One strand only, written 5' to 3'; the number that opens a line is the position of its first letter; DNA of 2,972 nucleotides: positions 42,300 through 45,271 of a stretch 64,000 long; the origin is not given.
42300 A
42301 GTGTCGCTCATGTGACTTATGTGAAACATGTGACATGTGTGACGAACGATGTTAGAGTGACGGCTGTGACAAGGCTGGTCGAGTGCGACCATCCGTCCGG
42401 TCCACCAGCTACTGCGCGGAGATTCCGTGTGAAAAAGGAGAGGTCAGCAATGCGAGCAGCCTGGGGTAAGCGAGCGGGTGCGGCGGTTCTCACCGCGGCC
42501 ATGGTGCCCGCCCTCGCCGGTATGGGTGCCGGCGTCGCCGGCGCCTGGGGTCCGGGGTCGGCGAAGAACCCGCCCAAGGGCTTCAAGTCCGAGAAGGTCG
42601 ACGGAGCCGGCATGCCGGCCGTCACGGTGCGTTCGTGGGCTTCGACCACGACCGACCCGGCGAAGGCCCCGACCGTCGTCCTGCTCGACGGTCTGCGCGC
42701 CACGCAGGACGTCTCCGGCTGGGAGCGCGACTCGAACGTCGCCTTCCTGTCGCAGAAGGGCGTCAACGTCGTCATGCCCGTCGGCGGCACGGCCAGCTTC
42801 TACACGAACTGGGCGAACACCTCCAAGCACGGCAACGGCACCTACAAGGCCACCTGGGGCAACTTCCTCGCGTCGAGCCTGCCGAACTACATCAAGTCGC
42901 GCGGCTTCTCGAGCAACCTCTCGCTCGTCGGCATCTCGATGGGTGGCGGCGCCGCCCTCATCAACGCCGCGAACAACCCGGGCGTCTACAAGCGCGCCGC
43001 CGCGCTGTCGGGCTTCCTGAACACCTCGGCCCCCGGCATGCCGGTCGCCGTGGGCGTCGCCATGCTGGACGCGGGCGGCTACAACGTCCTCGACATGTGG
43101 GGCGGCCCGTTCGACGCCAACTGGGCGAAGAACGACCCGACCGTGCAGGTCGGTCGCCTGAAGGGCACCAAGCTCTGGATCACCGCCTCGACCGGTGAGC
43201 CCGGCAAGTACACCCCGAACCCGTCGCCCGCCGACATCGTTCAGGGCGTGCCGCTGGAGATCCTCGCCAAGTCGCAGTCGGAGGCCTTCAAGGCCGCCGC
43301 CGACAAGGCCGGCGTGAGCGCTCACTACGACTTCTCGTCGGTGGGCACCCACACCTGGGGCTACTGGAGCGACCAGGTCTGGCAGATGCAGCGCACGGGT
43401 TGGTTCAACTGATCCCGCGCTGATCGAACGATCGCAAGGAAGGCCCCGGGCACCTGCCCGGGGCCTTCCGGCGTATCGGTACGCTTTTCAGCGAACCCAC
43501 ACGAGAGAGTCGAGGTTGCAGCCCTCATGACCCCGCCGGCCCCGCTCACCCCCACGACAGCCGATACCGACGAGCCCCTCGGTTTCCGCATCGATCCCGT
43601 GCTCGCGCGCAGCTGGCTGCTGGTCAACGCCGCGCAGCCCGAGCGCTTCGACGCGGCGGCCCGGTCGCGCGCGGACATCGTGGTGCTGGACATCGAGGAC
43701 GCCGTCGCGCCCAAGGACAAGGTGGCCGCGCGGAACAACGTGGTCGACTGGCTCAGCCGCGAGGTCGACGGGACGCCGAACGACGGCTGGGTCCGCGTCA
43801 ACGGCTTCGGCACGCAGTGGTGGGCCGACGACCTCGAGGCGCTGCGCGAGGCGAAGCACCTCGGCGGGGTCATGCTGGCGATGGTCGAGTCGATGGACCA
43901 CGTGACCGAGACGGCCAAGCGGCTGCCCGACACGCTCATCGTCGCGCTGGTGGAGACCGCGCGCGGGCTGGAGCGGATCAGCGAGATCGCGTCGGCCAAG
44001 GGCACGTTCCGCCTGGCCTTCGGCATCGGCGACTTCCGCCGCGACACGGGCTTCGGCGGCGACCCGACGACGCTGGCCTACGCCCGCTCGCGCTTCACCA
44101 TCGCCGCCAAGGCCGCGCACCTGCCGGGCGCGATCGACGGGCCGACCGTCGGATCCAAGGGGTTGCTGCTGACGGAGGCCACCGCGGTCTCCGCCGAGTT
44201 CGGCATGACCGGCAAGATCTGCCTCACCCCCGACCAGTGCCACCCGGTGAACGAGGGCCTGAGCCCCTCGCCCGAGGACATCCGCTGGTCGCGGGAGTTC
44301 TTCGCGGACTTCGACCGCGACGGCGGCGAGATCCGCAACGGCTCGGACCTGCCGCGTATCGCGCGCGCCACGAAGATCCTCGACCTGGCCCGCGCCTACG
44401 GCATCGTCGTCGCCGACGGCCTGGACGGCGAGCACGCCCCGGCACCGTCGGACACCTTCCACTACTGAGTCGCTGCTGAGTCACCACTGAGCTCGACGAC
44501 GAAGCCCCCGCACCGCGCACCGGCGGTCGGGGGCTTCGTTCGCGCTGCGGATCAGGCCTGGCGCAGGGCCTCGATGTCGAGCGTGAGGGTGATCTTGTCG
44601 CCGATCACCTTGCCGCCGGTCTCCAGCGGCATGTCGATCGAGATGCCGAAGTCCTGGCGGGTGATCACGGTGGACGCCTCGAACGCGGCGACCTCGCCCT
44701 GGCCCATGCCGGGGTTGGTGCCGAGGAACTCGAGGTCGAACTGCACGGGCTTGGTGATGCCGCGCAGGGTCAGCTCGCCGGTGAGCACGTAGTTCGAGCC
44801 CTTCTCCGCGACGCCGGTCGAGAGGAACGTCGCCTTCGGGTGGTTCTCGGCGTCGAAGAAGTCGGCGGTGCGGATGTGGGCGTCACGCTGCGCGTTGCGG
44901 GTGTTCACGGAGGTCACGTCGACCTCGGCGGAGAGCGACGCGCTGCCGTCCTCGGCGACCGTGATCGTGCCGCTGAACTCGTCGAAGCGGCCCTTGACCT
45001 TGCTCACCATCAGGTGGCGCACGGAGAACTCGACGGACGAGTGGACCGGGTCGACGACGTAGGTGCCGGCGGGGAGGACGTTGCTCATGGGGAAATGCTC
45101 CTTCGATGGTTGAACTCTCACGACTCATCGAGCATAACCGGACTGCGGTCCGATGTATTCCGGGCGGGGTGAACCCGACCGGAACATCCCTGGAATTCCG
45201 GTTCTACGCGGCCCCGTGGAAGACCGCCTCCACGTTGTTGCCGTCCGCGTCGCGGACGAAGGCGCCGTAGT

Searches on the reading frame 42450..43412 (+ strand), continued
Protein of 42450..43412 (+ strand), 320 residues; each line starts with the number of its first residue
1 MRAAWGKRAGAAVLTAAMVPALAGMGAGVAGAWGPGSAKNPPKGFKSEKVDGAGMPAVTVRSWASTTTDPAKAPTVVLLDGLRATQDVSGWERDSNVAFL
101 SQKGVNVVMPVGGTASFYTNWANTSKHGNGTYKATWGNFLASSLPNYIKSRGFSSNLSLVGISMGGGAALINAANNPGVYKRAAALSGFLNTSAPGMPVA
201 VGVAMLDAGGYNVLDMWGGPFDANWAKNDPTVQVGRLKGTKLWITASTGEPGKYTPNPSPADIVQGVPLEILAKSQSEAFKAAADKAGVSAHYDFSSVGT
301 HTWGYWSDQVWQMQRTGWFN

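Call 56: find_related_loci(query=A5, collection=genome_contigs, flank=1500)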
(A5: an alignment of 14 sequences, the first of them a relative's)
Query A5 (320 aa) in genome_contigs; peptide patterns used: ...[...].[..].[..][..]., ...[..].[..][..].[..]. (x = any residue, [..] = any of these).
600 stretches matched a pattern (row limit reached: there are more); 598 encode a relative of the query (tblastn E <= 1e-3); the best 80 are kept; 80 distinct loci.
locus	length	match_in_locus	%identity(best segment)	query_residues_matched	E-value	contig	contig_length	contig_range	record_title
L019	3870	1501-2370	45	26-319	1e-75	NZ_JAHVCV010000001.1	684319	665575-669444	Williamsia muralis strain SA024 Indigo74_contig_1, whole genome shotgun sequence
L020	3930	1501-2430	42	8-320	5e-69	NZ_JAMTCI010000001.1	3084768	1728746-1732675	Williamsia deligens strain DSM 44902 LX14DRAFT_scaffold00001.1, whole genome shotgun sequence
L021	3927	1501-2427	44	6-313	1e-68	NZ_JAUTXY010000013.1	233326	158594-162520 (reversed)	Rhodococcus artemisiae strain YIM65754 NODE_13_length_233326_cov_24.730518, whole genome shotgun sequence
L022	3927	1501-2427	44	6-313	2e-68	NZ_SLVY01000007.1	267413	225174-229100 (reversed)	Rhodococcus sp. SMB37 Ga0310559_107, whole genome shotgun sequence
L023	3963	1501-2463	40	14-319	2e-68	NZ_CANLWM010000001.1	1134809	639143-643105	Uncultured Williamsia sp. isolate 235-3Z.fasta NODE_1, whole genome shotgun sequence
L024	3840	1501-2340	42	37-313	1e-67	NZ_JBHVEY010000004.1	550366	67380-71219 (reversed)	Rhodococcus sp. NPDC057529 NPDC057529_323_C2.ctg-0004, whole genome shotgun sequence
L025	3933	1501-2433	40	6-319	7e-67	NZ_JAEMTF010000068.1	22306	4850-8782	MAG: Williamsia sp. isolate SupBloom_Metag_028 NODE_908_length_22306_cov_47.022830, whole genome shotgun sequence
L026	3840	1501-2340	42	37-313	9e-67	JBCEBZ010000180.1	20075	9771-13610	MAG: Rhodococcus sp. (in: high G+C Gram-positive bacteria) isolate dbin006__SEP_COME_DAS NODE_2116_length_20075_cov_7.23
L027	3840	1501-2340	42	37-313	7e-67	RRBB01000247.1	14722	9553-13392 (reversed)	Rhodococcus sp. WS4 NODE_247_length_14722_cov_11.0264_ID_34869, whole genome shotgun sequence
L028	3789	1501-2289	47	54-313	6e-66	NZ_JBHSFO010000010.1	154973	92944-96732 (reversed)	Rhodococcus kronopolitis strain CGMCC 4.7145 platanus_K_17_124_10, whole genome shotgun sequence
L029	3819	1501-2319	45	35-311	1e-65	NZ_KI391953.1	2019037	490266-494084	Segniliparus rugosus ATCC BAA-974 acqcO-supercont2.1, whole genome shotgun sequence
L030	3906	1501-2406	40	5-310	4e-62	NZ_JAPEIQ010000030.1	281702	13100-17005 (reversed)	Hoyosella sp. YIM 151337 Scaffold30, whole genome shotgun sequence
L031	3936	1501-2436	41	6-313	2e-61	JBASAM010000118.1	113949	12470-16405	MAG: Rhodococcus sp. (in: high G+C Gram-positive bacteria) isolate MFD12118_ilm_asm_bin2 k127_80303, whole genome shotgu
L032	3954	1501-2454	39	2-319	2e-61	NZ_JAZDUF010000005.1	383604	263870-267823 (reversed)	Gordonia sesuvii strain LSe1-13 NODE_5_length_383604_cov_41.714776, whole genome shotgun sequence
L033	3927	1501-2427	37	7-311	2e-60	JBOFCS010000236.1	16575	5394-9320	MAG: Mycobacteriaceae bacterium isolate WFFMC_MAG_170 k139_6590325_flag=1_multi=5.0000_len=16575, whole genome shotgun s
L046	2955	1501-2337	38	45-320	8e-57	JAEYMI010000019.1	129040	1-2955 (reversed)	MAG: Actinomycetes bacterium isolate OH_HFB_68 k127_278266, whole genome shotgun sequence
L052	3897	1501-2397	39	34-319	6e-56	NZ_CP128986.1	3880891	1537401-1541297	Gordonia sp. MP11Mi chromosome, complete genome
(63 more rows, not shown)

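Call 75: search_protein_families(library=pfam, proteins=[L052:2713-3897:+, L046:142-1053:-])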
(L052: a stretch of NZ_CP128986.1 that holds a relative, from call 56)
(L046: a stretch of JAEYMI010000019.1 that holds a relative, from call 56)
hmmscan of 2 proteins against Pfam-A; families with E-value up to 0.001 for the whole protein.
L052:2713-3897:+ (395 aa): 1 family
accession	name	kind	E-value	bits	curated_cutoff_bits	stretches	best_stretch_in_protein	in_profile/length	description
PF00756.26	Esterase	-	4.5e-44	151.5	22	1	98-365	1-248/251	Putative esterase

L046:142-1053:- (303 aa): 1 family
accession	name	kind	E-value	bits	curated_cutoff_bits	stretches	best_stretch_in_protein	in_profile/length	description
PF02611.20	CDH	-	2.8e-22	79.9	25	1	123-296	45-218/224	CDP-diacylglycerol pyrophosphatase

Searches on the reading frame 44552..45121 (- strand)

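Call 11: search_protein_families(library=pfam, proteins=[window:44552-45121:-])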
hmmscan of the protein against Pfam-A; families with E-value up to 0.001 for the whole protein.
window:44552-45121:- (189 aa): 1 family
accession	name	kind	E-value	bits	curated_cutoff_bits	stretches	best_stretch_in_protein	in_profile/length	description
PF04264.18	YceI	-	9.5e-51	172.5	23.7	1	21-185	1-150/150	YceI-like domain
